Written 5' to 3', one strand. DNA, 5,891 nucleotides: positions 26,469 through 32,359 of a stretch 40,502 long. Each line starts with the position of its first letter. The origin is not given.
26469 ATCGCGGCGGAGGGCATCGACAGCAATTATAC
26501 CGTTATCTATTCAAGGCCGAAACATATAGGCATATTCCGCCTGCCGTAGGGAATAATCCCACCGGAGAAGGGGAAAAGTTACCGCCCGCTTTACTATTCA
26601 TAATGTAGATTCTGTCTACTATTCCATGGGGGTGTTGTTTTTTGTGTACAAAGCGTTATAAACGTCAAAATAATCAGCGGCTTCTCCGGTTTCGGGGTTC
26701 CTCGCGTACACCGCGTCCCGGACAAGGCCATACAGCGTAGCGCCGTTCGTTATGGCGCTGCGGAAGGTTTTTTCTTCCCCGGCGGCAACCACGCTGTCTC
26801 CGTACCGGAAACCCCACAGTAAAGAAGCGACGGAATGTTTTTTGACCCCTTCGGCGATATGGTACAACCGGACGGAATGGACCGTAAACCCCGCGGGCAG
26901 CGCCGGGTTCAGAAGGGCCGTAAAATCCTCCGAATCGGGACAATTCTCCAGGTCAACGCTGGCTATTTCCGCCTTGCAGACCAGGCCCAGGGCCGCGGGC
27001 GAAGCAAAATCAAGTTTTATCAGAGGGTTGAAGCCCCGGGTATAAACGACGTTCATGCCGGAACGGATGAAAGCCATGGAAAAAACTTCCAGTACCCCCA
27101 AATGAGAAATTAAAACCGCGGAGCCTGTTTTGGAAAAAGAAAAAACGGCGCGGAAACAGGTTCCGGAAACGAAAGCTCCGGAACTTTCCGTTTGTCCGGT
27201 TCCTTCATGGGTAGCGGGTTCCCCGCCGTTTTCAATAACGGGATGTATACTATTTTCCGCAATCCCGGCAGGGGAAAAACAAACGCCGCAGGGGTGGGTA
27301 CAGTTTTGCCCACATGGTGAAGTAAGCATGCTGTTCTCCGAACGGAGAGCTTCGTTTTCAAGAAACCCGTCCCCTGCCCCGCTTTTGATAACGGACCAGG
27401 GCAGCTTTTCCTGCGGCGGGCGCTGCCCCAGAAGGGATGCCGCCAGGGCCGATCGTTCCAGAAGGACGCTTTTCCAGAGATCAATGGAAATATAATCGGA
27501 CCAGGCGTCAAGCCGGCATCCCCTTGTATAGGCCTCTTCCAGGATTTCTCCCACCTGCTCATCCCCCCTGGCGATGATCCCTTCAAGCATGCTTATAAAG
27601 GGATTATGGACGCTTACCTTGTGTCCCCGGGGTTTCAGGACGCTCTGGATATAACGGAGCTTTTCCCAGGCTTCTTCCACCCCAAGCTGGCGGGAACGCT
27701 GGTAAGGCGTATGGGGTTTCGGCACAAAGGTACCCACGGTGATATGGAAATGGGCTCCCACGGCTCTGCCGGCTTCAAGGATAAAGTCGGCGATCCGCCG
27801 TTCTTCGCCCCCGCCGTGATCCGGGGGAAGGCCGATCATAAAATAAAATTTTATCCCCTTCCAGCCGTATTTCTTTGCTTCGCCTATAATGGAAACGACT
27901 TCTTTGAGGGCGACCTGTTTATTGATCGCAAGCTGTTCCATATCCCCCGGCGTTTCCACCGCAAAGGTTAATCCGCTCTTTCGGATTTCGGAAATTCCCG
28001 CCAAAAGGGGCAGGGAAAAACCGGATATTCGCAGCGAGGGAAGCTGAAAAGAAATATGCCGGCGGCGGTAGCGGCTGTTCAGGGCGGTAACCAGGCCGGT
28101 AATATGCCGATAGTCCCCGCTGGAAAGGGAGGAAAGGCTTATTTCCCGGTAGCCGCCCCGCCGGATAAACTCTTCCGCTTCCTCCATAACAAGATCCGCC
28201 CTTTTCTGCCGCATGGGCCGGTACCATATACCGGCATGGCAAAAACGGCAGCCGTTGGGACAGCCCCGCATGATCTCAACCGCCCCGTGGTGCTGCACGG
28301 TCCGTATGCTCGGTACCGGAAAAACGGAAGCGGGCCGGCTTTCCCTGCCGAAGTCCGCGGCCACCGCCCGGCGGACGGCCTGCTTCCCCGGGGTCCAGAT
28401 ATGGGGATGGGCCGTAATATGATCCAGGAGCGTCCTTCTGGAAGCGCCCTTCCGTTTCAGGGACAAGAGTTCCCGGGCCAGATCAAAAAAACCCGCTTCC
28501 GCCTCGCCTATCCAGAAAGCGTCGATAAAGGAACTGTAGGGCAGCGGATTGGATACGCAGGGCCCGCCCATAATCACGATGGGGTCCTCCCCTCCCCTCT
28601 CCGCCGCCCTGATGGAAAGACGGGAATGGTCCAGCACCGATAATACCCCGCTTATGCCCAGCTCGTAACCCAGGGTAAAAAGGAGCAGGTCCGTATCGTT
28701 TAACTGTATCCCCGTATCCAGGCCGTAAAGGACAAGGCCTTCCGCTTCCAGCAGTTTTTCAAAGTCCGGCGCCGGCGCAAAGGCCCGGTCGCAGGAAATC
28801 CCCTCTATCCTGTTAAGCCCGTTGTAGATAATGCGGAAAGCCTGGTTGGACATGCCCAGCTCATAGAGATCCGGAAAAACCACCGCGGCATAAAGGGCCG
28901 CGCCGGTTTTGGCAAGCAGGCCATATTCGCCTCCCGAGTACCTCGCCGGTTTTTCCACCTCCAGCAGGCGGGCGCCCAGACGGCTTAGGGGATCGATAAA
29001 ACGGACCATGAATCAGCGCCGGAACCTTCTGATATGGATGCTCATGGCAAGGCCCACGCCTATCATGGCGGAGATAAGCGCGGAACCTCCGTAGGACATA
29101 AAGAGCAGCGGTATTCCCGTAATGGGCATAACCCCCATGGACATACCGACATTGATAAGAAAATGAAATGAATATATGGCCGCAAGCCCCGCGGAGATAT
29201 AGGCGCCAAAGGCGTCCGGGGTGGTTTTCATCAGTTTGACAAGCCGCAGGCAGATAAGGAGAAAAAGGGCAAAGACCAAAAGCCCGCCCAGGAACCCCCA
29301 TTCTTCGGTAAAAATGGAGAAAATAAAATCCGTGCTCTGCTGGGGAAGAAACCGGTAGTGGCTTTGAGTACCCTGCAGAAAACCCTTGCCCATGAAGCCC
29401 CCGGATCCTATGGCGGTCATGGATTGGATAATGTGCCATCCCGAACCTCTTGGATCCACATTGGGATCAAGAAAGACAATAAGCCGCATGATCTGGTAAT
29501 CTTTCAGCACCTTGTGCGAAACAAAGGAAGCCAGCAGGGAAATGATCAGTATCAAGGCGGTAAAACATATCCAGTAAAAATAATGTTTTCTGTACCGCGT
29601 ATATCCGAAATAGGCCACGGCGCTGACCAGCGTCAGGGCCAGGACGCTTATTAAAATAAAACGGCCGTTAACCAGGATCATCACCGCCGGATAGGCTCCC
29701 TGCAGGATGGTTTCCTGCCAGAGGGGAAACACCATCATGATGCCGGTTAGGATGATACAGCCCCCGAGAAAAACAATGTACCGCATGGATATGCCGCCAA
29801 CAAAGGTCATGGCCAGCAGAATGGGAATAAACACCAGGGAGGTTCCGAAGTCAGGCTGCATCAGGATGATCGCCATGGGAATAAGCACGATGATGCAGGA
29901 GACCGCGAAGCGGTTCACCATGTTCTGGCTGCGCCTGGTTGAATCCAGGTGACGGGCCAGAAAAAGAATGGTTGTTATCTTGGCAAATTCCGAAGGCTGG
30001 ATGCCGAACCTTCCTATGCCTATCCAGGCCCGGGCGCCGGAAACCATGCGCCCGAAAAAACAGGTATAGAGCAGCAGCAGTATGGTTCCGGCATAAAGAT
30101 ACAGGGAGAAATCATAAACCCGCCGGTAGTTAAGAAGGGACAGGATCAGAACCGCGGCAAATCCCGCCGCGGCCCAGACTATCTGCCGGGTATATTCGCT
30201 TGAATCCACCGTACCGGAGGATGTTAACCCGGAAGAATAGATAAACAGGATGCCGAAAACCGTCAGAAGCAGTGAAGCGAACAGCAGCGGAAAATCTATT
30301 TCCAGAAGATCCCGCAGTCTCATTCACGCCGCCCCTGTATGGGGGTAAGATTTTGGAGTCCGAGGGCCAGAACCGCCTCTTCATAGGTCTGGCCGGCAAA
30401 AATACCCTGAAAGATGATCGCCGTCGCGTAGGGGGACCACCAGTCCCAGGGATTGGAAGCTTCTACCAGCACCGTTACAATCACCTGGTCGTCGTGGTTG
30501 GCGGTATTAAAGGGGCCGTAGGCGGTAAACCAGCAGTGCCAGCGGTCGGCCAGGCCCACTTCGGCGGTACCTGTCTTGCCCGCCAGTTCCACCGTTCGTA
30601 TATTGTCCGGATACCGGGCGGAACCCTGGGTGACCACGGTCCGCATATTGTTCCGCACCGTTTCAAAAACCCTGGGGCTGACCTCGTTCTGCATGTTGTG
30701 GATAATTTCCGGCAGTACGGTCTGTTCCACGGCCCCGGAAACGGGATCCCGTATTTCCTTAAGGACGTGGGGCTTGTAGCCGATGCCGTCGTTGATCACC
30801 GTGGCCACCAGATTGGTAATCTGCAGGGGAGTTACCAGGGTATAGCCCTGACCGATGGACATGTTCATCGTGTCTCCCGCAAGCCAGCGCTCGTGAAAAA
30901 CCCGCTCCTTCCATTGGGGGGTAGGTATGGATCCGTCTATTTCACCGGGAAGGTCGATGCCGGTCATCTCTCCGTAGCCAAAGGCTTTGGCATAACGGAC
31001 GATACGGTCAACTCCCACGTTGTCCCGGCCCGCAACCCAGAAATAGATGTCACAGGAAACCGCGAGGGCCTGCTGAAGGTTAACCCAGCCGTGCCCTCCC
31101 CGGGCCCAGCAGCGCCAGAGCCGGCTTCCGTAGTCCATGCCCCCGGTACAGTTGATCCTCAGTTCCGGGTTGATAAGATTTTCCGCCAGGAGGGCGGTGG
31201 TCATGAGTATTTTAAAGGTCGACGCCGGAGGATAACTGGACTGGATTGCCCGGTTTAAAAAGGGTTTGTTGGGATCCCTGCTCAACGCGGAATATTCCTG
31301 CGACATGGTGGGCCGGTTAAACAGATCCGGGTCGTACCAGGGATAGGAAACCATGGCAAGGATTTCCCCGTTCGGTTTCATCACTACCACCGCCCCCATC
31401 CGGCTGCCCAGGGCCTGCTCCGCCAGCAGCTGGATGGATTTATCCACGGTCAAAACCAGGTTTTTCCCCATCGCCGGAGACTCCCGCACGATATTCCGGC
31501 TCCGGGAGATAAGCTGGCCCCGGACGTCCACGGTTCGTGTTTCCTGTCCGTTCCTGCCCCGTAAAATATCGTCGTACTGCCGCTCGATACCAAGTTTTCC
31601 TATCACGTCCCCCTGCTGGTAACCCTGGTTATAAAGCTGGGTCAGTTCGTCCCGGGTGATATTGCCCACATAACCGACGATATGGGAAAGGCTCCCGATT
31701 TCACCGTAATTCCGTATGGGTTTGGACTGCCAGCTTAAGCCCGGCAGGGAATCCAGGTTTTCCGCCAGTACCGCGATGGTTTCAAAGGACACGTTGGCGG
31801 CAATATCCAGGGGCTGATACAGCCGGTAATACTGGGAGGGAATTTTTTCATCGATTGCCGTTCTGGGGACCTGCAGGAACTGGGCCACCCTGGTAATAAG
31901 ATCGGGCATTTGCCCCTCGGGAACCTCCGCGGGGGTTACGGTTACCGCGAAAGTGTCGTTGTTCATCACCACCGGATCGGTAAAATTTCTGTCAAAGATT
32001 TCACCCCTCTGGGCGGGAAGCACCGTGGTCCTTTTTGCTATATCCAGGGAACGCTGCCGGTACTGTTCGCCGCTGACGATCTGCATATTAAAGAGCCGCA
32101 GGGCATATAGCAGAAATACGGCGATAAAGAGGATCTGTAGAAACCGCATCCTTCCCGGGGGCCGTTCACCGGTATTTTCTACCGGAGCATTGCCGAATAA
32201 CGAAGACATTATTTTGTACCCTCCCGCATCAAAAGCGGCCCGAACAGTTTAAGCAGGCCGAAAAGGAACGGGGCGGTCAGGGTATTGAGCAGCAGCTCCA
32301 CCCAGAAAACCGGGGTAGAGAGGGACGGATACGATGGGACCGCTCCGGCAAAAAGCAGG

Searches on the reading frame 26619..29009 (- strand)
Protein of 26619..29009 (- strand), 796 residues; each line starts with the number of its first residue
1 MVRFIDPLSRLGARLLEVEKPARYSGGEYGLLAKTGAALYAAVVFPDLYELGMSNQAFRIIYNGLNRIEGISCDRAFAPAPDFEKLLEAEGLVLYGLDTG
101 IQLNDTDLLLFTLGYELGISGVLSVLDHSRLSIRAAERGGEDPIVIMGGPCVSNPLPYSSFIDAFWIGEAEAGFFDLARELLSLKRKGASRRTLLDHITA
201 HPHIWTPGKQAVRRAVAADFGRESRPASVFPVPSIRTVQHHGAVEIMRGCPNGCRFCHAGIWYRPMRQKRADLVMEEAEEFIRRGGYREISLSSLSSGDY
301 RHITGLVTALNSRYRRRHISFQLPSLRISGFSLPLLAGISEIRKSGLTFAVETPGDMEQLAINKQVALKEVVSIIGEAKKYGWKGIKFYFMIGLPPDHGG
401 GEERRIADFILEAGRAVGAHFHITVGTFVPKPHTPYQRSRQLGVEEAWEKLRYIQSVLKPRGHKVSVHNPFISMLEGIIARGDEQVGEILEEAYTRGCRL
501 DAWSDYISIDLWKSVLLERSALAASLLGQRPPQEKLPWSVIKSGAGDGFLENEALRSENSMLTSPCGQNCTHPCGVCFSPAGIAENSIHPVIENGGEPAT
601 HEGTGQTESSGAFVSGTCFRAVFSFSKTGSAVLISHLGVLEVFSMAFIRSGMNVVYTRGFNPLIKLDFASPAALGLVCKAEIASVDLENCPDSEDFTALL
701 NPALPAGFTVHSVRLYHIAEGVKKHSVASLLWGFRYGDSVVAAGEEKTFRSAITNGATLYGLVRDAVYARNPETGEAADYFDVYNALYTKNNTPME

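Call 36: search_protein_families(library=pfam, proteins=[window:26619-29009:-], max_evalue=0.00001)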
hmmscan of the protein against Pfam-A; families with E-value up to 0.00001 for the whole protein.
window:26619-29009:- (796 aa): 3 families
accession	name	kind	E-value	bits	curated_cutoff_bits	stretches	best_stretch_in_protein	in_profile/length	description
PF19864.5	Radical_SAM_N2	-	4.4e-39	133.8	29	1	58-207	2-151/151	Radical SAM proteins, N-terminal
PF10105.14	DUF2344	-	6.7e-22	78.7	23.8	1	621-717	2-98/176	Uncharacterized protein conserved in bacteria (DUF2344)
PF04055.27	Radical_SAM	-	3e-15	57.2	29.5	1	244-396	1-153/166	Radical SAM superfamily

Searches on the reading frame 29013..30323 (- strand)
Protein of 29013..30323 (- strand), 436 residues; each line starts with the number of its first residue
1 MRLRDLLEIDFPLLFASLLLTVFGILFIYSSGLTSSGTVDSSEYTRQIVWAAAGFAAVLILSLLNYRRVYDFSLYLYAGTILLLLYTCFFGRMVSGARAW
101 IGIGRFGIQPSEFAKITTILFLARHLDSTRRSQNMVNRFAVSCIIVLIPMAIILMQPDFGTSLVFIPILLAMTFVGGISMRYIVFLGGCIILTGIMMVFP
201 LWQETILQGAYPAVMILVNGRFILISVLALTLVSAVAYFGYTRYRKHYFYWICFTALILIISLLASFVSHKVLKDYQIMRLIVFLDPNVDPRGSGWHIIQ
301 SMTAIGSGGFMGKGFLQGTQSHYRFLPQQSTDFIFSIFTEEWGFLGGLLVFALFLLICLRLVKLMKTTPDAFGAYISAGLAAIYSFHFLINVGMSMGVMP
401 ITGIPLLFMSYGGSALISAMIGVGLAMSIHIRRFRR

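Call 36: search_protein_families(library=pfam, proteins=[window:29013-30323:-], max_evalue=0.00001)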
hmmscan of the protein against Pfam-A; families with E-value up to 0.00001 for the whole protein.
window:29013-30323:- (436 aa): 1 family
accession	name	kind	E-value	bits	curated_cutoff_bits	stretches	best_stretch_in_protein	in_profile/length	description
PF01098.24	FTSW_RODA_SPOVE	-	1.9e-88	297.3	26.4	2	253-431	177-352/356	Cell cycle protein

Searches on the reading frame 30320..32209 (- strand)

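Call 36: search_protein_families(library=pfam, proteins=[window:30320-32209:-], max_evalue=0.00001)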
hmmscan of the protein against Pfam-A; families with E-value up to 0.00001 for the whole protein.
window:30320-32209:- (629 aa): 2 families
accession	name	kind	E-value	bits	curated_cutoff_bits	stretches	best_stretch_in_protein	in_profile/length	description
PF00905.27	Transpeptidase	-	2e-59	201.7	22.1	1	272-586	1-282/299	Penicillin binding protein transpeptidase domain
PF03717.20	PBP_dimer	-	1.1e-41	143.7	24.4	1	64-236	2-178/180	Penicillin-binding Protein dimerisation domain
